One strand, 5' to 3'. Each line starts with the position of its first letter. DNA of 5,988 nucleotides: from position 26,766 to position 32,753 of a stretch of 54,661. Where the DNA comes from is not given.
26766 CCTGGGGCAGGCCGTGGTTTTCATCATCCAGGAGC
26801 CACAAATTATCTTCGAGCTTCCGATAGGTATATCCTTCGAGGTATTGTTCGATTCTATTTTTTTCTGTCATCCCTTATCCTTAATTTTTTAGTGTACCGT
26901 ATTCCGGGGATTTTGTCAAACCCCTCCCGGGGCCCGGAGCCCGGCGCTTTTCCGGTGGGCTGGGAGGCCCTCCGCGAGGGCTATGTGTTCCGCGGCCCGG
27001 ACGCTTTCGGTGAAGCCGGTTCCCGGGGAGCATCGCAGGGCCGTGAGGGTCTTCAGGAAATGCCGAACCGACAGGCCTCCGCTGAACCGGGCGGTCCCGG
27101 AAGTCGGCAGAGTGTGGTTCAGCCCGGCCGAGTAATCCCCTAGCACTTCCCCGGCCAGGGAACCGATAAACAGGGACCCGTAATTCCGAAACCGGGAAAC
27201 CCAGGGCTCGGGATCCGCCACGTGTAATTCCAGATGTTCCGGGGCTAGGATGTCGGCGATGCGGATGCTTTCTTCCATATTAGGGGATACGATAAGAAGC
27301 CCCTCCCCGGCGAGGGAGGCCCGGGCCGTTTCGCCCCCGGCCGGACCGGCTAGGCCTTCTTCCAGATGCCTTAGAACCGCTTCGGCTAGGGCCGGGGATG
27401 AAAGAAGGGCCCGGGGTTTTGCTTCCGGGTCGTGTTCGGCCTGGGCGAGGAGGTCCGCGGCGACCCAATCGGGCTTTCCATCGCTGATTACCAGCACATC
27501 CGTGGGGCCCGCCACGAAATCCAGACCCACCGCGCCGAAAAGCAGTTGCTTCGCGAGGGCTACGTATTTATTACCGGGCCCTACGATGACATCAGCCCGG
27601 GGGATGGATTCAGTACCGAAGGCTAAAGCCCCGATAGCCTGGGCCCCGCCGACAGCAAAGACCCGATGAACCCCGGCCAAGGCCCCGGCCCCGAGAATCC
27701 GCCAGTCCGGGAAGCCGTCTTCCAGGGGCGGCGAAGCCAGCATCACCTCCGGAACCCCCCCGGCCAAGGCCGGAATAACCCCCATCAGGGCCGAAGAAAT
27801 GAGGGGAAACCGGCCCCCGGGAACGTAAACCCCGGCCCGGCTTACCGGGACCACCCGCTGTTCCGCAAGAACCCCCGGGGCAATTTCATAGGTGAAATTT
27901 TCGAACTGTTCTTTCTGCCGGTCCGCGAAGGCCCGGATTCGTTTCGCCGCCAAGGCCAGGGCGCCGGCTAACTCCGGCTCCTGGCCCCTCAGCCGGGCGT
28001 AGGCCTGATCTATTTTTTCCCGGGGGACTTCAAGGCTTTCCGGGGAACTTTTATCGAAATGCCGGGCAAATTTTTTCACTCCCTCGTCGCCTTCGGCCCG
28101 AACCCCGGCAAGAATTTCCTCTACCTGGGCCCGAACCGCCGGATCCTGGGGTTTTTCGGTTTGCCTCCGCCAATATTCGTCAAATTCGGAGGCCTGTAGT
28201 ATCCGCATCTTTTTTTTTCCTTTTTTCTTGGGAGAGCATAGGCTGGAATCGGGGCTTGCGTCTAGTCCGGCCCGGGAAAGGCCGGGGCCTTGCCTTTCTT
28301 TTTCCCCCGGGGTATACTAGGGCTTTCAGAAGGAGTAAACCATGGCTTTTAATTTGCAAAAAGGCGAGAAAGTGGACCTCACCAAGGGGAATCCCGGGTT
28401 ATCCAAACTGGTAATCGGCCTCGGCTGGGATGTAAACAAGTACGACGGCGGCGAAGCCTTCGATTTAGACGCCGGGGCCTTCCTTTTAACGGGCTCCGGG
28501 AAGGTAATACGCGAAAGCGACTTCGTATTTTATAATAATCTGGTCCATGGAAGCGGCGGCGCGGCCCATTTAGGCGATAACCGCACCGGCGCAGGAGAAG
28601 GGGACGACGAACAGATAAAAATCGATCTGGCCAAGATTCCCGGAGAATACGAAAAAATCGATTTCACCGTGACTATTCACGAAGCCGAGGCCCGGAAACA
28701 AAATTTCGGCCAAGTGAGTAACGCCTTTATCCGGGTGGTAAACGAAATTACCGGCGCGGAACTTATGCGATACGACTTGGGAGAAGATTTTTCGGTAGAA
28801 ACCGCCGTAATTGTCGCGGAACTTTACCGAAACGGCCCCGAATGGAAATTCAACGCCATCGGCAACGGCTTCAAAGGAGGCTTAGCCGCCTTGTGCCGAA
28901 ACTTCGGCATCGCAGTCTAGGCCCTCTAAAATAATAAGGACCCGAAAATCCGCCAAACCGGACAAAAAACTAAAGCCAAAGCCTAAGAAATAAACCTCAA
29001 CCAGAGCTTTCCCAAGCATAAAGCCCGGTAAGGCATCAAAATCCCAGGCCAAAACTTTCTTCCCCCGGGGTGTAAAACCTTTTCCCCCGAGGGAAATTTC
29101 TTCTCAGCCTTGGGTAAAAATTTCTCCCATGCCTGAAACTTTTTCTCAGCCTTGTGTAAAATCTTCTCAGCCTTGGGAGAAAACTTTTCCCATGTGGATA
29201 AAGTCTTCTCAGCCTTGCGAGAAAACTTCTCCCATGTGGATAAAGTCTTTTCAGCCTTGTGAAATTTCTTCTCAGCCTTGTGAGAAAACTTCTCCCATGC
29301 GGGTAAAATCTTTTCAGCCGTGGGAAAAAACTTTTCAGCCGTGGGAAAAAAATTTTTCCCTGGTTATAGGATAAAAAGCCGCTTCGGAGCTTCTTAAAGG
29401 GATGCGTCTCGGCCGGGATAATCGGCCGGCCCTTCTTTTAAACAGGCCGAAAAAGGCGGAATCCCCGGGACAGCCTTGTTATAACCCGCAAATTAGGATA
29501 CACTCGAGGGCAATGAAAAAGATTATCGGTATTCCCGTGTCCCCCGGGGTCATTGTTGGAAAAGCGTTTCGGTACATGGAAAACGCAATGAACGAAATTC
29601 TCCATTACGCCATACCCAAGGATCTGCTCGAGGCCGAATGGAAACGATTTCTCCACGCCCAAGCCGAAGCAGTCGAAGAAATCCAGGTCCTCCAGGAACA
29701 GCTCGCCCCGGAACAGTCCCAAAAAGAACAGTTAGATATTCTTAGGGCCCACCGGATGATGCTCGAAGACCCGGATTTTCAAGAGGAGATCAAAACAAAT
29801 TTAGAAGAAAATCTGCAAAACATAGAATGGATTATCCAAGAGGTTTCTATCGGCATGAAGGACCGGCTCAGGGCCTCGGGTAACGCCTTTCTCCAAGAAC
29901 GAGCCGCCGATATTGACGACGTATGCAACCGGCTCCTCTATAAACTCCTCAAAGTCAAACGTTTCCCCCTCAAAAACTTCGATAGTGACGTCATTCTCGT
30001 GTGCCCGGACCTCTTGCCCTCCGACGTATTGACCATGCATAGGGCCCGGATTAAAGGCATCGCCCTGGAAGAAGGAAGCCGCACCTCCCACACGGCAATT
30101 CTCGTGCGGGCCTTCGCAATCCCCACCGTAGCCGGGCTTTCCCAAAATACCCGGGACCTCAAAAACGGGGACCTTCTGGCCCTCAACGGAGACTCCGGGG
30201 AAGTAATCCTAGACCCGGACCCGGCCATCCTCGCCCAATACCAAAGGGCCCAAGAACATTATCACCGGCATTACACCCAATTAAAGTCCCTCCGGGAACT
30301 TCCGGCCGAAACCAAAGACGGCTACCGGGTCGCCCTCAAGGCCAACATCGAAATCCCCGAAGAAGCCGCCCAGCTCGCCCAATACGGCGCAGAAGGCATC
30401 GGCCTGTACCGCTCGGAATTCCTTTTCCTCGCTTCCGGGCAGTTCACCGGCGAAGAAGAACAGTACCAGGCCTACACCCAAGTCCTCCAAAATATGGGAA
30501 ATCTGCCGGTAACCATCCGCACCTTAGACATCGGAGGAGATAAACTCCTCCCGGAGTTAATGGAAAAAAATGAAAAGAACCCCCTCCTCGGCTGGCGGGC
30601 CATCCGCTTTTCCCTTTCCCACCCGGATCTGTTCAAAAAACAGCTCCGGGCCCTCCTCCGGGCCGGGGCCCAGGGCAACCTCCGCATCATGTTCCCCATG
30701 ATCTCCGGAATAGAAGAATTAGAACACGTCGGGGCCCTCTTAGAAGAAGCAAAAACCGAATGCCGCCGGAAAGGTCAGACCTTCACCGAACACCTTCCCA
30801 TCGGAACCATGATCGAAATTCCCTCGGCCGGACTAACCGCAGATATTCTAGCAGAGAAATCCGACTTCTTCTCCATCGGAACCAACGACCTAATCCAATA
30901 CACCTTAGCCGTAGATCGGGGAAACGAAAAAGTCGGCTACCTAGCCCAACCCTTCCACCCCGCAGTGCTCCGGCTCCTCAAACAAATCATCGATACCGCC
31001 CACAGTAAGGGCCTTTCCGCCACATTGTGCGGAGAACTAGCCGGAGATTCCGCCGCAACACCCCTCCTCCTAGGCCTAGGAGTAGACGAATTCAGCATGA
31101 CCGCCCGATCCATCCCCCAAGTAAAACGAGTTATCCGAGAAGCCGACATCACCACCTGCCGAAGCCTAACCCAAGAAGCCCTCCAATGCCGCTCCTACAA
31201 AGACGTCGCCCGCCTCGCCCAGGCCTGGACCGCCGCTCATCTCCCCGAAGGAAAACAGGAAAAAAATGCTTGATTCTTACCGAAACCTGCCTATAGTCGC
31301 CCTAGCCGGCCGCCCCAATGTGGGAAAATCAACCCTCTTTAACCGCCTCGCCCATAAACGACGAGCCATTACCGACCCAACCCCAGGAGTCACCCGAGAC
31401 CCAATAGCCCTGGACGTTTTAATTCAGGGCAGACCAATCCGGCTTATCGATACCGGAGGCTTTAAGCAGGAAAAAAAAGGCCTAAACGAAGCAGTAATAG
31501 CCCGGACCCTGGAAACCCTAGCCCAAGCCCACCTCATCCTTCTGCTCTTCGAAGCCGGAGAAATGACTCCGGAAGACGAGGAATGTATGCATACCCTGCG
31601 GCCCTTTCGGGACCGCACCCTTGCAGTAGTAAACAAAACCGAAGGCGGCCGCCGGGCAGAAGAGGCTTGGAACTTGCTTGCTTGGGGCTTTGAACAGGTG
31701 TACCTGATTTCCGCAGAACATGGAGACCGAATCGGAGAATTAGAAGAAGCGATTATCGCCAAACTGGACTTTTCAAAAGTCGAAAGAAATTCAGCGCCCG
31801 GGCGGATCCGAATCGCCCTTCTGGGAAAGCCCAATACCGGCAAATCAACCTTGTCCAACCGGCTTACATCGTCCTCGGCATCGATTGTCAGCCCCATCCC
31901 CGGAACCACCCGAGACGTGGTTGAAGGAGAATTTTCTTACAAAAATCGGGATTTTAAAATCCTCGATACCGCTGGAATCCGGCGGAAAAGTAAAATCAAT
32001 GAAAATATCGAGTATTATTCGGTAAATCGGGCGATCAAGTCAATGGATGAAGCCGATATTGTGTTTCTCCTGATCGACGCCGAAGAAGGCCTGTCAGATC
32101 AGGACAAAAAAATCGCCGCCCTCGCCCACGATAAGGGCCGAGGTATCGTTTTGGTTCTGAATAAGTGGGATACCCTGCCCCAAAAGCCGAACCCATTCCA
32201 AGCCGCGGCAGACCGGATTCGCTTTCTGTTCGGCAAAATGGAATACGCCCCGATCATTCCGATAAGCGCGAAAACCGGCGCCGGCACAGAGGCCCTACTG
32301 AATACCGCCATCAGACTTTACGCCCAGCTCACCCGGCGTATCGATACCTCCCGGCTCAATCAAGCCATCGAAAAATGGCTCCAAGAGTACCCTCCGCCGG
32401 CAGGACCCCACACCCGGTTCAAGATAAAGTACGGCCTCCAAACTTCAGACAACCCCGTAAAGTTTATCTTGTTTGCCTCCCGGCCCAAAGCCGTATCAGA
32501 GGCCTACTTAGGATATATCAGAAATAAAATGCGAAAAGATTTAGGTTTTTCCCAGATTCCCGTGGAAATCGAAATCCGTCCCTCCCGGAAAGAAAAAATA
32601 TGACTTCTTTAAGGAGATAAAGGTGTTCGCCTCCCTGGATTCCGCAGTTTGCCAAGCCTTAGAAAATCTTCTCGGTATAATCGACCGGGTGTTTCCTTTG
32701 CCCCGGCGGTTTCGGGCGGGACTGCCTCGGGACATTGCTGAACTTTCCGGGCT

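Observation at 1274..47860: A dispersed family of strictly 21-bp-periodic intergenic tandem arrays (four loci, about 1.3 kb in 54.7 kb)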

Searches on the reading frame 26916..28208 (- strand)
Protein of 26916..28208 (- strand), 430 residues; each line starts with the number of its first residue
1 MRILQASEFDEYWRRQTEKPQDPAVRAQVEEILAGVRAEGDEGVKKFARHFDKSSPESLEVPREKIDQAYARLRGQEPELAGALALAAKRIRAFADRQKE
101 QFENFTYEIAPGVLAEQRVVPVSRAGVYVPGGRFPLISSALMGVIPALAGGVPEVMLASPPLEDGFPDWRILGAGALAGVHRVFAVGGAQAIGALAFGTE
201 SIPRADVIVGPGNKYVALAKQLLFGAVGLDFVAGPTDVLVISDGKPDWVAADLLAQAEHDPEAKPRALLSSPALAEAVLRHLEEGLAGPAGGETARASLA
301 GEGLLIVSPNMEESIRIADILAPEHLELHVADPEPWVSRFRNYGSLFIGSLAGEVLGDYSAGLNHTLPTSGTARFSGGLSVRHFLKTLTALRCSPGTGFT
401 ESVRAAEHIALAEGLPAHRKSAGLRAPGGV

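Call 39: search_protein_families(library=pfam, proteins=[window:26916-28208:-], max_evalue=0.00001)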
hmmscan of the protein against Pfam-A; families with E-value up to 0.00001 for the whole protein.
window:26916-28208:- (430 aa): 1 family
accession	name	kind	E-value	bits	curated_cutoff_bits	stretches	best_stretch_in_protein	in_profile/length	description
PF00815.25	Histidinol_dh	-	1.3e-129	433.3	27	1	19-425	5-410/411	Histidinol dehydrogenase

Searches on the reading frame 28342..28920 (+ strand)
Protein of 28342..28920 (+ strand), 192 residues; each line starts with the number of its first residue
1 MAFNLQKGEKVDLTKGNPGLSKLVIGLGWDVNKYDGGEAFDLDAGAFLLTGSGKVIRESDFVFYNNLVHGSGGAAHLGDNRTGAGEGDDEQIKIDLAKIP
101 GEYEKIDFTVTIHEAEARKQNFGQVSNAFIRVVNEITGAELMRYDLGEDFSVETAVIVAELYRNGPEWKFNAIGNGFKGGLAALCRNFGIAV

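Call 39: search_protein_families(library=pfam, proteins=[window:28342-28920:+], max_evalue=0.00001)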
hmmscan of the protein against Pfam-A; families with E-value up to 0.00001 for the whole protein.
window:28342-28920:+ (192 aa): 1 family
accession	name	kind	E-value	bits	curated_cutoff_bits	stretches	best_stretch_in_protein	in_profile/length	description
PF02342.23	TerD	-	5.7e-80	267.7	25.3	1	1-188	1-187/187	TerD domain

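Call 40: find_encoding_contigs(protein=window:28342-28920:+, flank=10000)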
Protein window:28342-28920:+ (192 aa): 2 contigs read that carry it; 2 places shown.
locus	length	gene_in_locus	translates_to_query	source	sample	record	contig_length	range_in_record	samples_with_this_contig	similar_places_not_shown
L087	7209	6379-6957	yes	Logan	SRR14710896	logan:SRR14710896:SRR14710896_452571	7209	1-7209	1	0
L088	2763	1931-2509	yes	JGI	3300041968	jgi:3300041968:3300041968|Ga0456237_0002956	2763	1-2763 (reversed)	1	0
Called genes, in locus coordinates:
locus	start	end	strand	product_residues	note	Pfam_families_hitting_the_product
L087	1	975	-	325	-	?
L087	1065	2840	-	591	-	-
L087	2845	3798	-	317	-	-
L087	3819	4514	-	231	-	PF04012:PspA_IM30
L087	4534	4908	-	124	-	PF10722:YbjN, PF22550:CesT_Tir_1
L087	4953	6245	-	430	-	PF00815:Histidinol_dh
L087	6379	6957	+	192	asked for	PF02342:TerD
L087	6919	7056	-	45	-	-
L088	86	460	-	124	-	PF10722:YbjN, PF22550:CesT_Tir_1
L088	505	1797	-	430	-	PF00815:Histidinol_dh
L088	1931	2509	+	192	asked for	PF02342:TerD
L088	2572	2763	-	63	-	?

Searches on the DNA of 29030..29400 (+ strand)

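Call 77: search_dna_similar(query=window:29030-29400:+, collection=plasmids, mode=distant, max_rows=8)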
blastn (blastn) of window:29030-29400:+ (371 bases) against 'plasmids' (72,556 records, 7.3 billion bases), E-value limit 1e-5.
No match.

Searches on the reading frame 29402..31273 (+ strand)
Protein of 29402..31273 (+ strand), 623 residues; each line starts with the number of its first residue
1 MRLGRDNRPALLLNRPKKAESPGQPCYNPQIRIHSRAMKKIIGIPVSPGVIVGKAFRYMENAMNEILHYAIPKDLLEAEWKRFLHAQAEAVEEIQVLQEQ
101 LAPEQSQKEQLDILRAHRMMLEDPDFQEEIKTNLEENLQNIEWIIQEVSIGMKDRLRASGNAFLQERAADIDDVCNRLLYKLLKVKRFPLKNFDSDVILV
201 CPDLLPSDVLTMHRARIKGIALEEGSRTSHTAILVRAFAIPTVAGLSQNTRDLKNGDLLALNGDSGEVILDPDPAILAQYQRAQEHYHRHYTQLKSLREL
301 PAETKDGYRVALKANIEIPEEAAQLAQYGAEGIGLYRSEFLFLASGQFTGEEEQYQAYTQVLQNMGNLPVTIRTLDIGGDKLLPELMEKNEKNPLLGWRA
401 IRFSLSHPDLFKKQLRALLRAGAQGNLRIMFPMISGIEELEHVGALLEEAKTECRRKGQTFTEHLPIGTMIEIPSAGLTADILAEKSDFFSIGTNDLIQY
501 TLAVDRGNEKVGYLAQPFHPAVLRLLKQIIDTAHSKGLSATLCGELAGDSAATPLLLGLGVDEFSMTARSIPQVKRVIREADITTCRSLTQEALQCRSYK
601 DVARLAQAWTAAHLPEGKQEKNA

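Call 39: search_protein_families(library=pfam, proteins=[window:29402-31273:+], max_evalue=0.00001)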
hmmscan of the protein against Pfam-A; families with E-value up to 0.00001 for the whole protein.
window:29402-31273:+ (623 aa): 3 families
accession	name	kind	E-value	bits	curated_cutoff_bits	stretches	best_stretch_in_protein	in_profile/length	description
PF02896.24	PEP-utilizers_C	-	5.8e-114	380.6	22.8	1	293-582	3-292/293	PEP-utilising enzyme, PEP-binding domain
PF05524.18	PEP-utilisers_N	-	2.6e-24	86.1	24.4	1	43-167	2-121/121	PEP-utilising enzyme, N-terminal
PF00391.29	PEP-utilizers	-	2.4e-20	72.4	23.1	1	194-266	2-72/72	PEP-utilising enzyme, mobile domain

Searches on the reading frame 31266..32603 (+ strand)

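Call 39: search_protein_families(library=pfam, proteins=[window:31266-32603:+], max_evalue=0.00001)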
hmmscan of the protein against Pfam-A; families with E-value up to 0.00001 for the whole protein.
window:31266-32603:+ (445 aa): 10 families
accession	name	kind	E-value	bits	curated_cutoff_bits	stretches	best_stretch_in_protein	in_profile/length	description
PF01926.29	MMR_HSR1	-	1.3e-54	183.5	21.9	2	182-300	1-113/113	50S ribosome-binding GTPase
PF02421.24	FeoB_N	-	3.3e-24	85.6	27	2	182-346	2-154/156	Ferrous iron transport protein B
PF14714.11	KH_dom-like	-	1.5e-23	83.3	27.3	1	358-438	1-81/81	KH-domain-like of EngA bacterial GTPase enzymes, C-terminal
PF00009.33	GTP_EFTU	-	3.1e-18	66.5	26.5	1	183-351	6-185/188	Elongation factor Tu GTP binding domain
PF00350.29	Dynamin_N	-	1.4e-12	48.4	27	0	225-300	98-167/168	Dynamin family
PF04548.22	AIG1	-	1.9e-09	37.6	27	0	12-112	4-108/212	AIG1 family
PF03193.22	RsgA_GTPase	-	5.8e-08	33.2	30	0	9-33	107-131/174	RsgA GTPase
PF00025.27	Arf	-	2e-06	27.9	22.3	0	180-242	14-72/174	ADP-ribosylation factor family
PF08477.19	Roc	-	2.4e-06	28.2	27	0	182-255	1-80/119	Ras of Complex, Roc, domain of DAPkinase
PF13238.12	AAA_18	-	3.5e-06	27.9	29.4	0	183-221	1-34/128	AAA domain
